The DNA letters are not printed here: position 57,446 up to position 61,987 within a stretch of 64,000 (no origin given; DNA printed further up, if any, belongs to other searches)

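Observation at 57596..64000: Tightly coupled operon: small 4-Cys protein plus two collinear secreted giant paralogues (622 aa, 1413 aa) of no recognisable family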

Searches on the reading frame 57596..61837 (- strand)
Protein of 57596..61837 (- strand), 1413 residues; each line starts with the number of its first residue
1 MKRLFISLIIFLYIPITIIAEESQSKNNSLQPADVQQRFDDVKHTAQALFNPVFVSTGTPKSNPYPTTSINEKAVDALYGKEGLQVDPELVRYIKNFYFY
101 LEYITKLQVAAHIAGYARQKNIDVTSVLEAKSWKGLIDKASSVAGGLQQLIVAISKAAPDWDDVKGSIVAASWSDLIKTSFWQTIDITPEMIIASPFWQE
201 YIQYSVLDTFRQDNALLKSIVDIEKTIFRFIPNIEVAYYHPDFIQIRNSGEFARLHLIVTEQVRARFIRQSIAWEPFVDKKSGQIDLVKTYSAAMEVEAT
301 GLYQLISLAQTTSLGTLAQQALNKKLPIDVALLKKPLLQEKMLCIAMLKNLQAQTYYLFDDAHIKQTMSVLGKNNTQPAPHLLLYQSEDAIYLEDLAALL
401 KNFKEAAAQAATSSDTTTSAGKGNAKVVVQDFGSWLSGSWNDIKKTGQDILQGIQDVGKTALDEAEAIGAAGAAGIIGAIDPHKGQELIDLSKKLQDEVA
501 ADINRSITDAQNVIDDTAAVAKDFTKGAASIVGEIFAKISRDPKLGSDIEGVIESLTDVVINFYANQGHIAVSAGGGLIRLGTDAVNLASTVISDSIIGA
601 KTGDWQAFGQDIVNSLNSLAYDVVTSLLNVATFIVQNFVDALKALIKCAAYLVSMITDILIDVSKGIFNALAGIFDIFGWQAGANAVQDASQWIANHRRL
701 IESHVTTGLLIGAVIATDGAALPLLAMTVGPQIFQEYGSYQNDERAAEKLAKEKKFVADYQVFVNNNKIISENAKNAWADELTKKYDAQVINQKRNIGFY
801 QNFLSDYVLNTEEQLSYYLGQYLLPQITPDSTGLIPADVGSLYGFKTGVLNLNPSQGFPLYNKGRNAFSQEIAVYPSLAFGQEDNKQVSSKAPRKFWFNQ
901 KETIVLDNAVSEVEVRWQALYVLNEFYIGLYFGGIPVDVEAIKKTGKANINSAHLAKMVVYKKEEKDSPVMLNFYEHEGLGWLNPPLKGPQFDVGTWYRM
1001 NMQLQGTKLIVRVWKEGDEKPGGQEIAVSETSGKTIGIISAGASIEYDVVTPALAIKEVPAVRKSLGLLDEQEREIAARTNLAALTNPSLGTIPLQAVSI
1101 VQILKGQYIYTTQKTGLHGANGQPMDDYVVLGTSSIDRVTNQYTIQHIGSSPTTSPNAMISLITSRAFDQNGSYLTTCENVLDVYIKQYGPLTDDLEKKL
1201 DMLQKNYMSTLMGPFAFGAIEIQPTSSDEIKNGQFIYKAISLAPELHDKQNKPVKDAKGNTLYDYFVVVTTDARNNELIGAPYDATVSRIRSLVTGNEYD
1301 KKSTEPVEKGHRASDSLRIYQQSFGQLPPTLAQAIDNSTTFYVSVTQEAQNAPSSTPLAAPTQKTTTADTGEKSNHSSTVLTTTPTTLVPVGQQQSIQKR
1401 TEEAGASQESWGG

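Call 3: search_protein_families(library=pfam, proteins=[window:57596-61837:-], max_evalue=1)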
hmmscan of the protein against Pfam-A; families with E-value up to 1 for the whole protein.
window:57596-61837:- (1413 aa): 2 families
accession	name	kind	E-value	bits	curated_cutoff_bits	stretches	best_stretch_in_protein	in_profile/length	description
PF11865.14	mTOR_dom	-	0.012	16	27.6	1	474-559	35-114/160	Serine/threonine-protein kinase mTOR domain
PF10820.13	DUF2543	-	0.071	13.8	25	0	1243-1279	13-49/81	Protein of unknown function (DUF2543)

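Call 4: search_protein_families(library=ncbifam, proteins=[window:57596-61837:-], max_evalue=1)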
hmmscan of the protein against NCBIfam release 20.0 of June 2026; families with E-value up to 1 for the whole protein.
window:57596-61837:- (1413 aa): 0 families

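Call 5: search_solved_structures(query=window:57596-61837:-, max_evalue=1)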
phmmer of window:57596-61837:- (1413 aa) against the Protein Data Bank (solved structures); distinct sequences matched with E-value up to 1: 1.
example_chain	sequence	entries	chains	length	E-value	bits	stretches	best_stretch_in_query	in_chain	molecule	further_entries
6ft2_A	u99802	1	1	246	0.58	10.8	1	1042-1113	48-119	Lysine/arginine/ornithine-binding periplasmic protein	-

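Call 6: find_homologous_proteins(query=window:57596-61837:-)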
Query window:57596-61837:- (1413 aa): 23 proteins with E <= 0.001 among 8000 candidates.
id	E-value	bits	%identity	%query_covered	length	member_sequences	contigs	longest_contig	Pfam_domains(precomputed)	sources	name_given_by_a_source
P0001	0.0e+0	3153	100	100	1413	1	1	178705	-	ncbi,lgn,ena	-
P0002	0.0e+0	1858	58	99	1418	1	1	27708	-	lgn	-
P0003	0.0e+0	1585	52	100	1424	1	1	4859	-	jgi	jgi:hypothetical protein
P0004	0.0e+0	1569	51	100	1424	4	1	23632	-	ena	-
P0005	0.0e+0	1563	50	100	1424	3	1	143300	-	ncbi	-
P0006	0.0e+0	1447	49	98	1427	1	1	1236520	-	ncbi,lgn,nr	ncbi:hypothetical protein HYX58_05545 [Candidatus Dependentiae bacterium]|nr:hypothetical protein [C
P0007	0.0e+0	1443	49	97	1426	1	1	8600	-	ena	-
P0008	0.0e+0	1253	44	98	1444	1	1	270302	-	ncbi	ncbi:MAG: hypothetical protein WDZ41_03045 [Candidatus Babeliales bacterium]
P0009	0.0e+0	1176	43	98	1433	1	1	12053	-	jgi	jgi:hypothetical protein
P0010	0.0e+0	1127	40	100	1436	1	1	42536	-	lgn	-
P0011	2.1e-290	985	39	98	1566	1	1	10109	-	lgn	-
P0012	1.2e-281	956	38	97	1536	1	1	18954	-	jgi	jgi:hypothetical protein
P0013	3.3e-275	934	36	100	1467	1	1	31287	-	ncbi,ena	-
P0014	1.7e-270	919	37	97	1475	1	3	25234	-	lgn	-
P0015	1.5e-251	856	37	97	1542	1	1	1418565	-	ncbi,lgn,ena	-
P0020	1.8e-228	780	34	93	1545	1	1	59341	-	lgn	-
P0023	3.6e-110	388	32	41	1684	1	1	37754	-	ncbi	-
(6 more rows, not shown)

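Call 7: find_encoding_contigs(protein=P0001, flank=10000, max_places=3)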
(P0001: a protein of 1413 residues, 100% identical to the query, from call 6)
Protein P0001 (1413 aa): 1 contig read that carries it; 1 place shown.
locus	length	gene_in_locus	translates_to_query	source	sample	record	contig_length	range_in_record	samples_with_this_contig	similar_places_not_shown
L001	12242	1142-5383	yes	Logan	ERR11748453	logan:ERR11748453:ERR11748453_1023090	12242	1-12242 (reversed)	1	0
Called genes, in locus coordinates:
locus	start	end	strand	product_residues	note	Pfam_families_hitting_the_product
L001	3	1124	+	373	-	?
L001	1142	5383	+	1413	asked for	-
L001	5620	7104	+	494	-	PF00890:FAD_binding_2 (faint), PF01134:GIDA (weak), PF01266:DAO (faint), PF07992:Pyr_redox_2, PF13738:Pyr_redox_3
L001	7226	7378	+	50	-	-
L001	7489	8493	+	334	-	PF27096:UvrC_M, PF08459:UvrC_RNaseH_dom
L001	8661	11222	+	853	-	PF02861:Clp_N, PF23569:NBD_SMAX1, PF00004:AAA, PF17871:AAA_lid_9, PF00004:AAA, PF07724:AAA_2, PF07728:AAA_5, PF10431:ClpB_D2-small, +5 more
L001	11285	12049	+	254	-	PF00121:TIM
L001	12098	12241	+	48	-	?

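Call 8: find_encoding_contigs(protein=P0006, flank=10000, max_places=2)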
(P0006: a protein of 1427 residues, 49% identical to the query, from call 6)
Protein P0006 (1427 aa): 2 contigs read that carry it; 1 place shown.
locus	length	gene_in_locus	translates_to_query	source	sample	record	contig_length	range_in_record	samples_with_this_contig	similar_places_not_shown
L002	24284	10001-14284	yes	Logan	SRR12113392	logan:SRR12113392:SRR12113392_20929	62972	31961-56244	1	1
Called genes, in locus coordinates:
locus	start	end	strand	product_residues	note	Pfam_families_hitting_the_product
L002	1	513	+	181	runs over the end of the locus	PF05137:PilN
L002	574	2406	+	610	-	PF02518:HATPase_c, PF13589:HATPase_c_3, PF01119:DNA_mis_repair, PF08676:MutL_C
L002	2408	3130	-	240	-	PF06790:UPF0259, PF25231:DUF7847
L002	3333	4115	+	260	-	-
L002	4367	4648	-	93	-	-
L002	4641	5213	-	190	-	-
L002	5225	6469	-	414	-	PF01551:Peptidase_M23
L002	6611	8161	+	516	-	-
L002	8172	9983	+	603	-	-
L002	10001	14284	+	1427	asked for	-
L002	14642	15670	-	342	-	PF00953:Glycos_transf_4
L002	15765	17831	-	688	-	PF04760:IF2_N, PF03193:RsgA_GTPase (faint), PF00009:GTP_EFTU, PF01926:MMR_HSR1, PF22042:EF-G_D2, PF11987:IF-2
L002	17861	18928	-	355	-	PF08529:NusA_N, PF13184:KH_NusA_1st, PF26594:KH_NusA_2nd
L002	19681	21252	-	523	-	PF03415:Peptidase_C11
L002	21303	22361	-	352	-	PF03772:Competence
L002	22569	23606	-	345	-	PF00852:Glyco_transf_10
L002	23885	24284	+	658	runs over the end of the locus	PF03030:H_PPase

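Call 15: find_related_loci(query=A1, collection=genome_contigs, flank=10000)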
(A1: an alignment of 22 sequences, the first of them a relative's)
Query A1 (1413 aa) in genome_contigs; peptide patterns used: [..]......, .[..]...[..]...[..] (x = any residue, [..] = any of these).
122 stretches matched a pattern; 9 encode a relative of the query (tblastn E <= 1e-3); 9 distinct loci.
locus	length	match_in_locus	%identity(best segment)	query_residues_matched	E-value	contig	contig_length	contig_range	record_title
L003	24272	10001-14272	51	1-1413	0e+0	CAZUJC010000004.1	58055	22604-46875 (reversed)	MAG TPA_asm: uncultured Pseudomonadota bacterium isolate SRP150892_co2_472 genome assembly, contig: NODE_558_length_5805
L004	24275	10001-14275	50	1-1413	0e+0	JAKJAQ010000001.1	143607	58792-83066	MAG: Candidatus Dependentiae bacterium isolate UR.bin19 NODE_1_length_143607_cov_3.511141, whole genome shotgun sequence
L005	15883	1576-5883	35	3-1412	0e+0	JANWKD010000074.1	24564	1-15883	MAG: Candidatus Babeliales bacterium isolate CRAIB_MAG84 c_000000096254, whole genome shotgun sequence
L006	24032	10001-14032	35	46-1321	0e+0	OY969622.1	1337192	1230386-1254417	MAG: Candidatus Babeliales bacterium isolate MFD04434.bin.c.2 genome assembly, chromosome: 1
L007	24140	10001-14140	34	46-1361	0e+0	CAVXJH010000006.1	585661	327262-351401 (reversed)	MAG: Candidatus Babeliales bacterium isolate MFD03323.bin.2.33 genome assembly, contig: contig_45610, whole genome shotg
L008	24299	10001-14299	37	42-1413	0e+0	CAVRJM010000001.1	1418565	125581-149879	MAG: Candidatus Babeliales bacterium isolate MFD05580.bin.1.128 genome assembly, contig: contig_10304, whole genome shot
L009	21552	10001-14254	40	24-1404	0e+0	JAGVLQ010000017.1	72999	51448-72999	MAG: Candidatus Babeliales bacterium isolate SW_22 c_000000119227, whole genome shotgun sequence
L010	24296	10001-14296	36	42-1413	0e+0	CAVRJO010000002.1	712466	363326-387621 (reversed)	MAG: Candidatus Babeliales bacterium isolate MFD05580.bin.1.59 genome assembly, contig: contig_50856, whole genome shotg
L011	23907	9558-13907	33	37-1412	0e+0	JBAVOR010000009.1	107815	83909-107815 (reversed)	MAG: Candidatus Babeliales bacterium isolate MFD03092_ilm_asm_bin11 k127_271272, whole genome shotgun sequence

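Call 29: search_protein_families(library=pfam, proteins=[L002:6611-8161:+, L003:6637-8139:+, L008:6244-7893:+, L009:6411-8030:+, L011:6160-7701:+], max_evalue=0.1)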
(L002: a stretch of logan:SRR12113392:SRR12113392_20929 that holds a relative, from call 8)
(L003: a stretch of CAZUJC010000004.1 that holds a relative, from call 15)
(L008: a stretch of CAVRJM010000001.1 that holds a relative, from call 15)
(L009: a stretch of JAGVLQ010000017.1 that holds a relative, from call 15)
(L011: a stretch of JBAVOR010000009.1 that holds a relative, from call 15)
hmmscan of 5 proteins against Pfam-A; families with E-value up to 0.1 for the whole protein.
L002:6611-8161:+ (516 aa): 0 families

L003:6637-8139:+ (500 aa): 0 families

L008:6244-7893:+ (549 aa): 0 families

L009:6411-8030:+ (539 aa): 2 families
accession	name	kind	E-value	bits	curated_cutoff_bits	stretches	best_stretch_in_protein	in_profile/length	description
PF14863.12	Alkyl_sulf_dimr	-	0.044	14.6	26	1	237-307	15-86/139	Alkyl sulfatase dimerisation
PF08860.15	DUF1827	-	0.095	13.4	23.4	0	292-313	2-23/92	Domain of unknown function (DUF1827)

L011:6160-7701:+ (513 aa): 0 families

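Call 38: find_encoding_contigs(protein=P0023, flank=10000, max_places=1)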
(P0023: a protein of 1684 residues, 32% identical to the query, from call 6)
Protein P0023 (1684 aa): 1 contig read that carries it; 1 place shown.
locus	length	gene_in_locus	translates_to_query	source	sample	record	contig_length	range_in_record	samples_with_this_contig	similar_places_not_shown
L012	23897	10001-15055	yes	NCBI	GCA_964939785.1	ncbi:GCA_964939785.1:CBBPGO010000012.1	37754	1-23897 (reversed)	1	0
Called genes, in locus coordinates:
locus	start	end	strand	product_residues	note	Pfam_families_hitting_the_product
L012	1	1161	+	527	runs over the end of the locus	PF09378:HAS-barrel (weak), PF01935:DUF87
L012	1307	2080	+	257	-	PF00497:SBP_bac_3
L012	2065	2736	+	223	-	PF00528:BPD_transp_1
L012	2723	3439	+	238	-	PF02463:SMC_N (weak), PF00005:ABC_tran, PF13304:AAA_21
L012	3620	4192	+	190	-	-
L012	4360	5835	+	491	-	-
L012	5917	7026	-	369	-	PF01551:Peptidase_M23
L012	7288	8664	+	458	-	-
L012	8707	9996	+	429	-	-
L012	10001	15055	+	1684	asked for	-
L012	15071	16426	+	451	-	PF01541:GIY-YIG, PF27096:UvrC_M, PF08459:UvrC_RNaseH_dom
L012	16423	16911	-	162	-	-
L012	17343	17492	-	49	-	-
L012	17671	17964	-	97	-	-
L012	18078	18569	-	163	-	-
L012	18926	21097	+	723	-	PF23569:NBD_SMAX1, PF00004:AAA, PF17871:AAA_lid_9, PF00158:Sigma54_activat (weak), PF00004:AAA, PF07724:AAA_2, PF07728:AAA_5, PF10431:ClpB_D2-small, +9 more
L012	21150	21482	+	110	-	-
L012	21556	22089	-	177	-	-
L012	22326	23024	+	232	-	PF01656:CbiA, PF09140:MipZ (weak), PF13614:AAA_31 (weak)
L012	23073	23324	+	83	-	-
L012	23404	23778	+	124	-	-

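Call 39: find_encoding_contigs(protein=P0013, flank=10000, max_places=1)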
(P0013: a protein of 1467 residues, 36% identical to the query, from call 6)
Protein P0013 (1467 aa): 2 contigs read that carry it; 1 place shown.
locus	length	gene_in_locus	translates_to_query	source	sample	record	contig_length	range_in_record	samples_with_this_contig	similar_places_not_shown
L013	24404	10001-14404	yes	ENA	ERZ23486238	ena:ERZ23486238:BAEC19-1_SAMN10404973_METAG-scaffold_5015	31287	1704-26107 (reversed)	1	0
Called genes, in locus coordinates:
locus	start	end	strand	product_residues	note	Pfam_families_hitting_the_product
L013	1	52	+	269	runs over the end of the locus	PF10613:Lig_chan-Glu_bd (faint), PF00497:SBP_bac_3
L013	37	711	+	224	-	PF00528:BPD_transp_1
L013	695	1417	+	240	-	PF13166:AAA_13 (faint), PF00005:ABC_tran, PF02463:SMC_N (weak), PF13304:AAA_21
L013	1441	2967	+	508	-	-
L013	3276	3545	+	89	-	PF00076:RRM_1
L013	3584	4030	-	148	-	-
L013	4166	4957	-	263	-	-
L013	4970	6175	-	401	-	PF01551:Peptidase_M23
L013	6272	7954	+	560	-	-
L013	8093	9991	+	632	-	-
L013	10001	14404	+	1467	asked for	-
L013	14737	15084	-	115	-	PF00583:Acetyltransf_1, PF13508:Acetyltransf_7, PF14542:Acetyltransf_CG (faint), PF08445:FR47 (weak)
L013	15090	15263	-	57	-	-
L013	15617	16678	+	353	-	-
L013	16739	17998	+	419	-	PF01541:GIY-YIG, PF27096:UvrC_M, PF08459:UvrC_RNaseH_dom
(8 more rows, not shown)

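Call 40: find_encoding_contigs(protein=P0020, flank=10000, max_places=1)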
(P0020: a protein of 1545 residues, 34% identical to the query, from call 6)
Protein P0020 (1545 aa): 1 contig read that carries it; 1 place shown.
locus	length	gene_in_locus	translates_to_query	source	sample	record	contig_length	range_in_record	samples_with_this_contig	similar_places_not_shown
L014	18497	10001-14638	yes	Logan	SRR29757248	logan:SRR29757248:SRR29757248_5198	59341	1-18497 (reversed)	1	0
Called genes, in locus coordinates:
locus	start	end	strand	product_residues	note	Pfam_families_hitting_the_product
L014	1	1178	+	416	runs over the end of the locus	PF12796:Ank_2 (faint), PF00023:Ank (faint), PF13637:Ank_4 (faint)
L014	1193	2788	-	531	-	PF13637:Ank_4 (faint), PF23745:ANK_LRRK2 (faint), PF00023:Ank (faint), PF13606:Ank_3 (faint), PF12796:Ank_2, PF13857:Ank_5 (weak), PF12796:Ank_2 (weak)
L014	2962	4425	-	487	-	PF02934:GatB_N, PF02637:GatB_Yqey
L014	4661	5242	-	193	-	-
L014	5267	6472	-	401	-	PF01551:Peptidase_M23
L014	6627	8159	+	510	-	-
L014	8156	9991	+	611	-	-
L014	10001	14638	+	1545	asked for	-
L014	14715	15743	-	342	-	-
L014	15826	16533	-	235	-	-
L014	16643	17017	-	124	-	PF13349:DUF4097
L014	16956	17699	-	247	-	-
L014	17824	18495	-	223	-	?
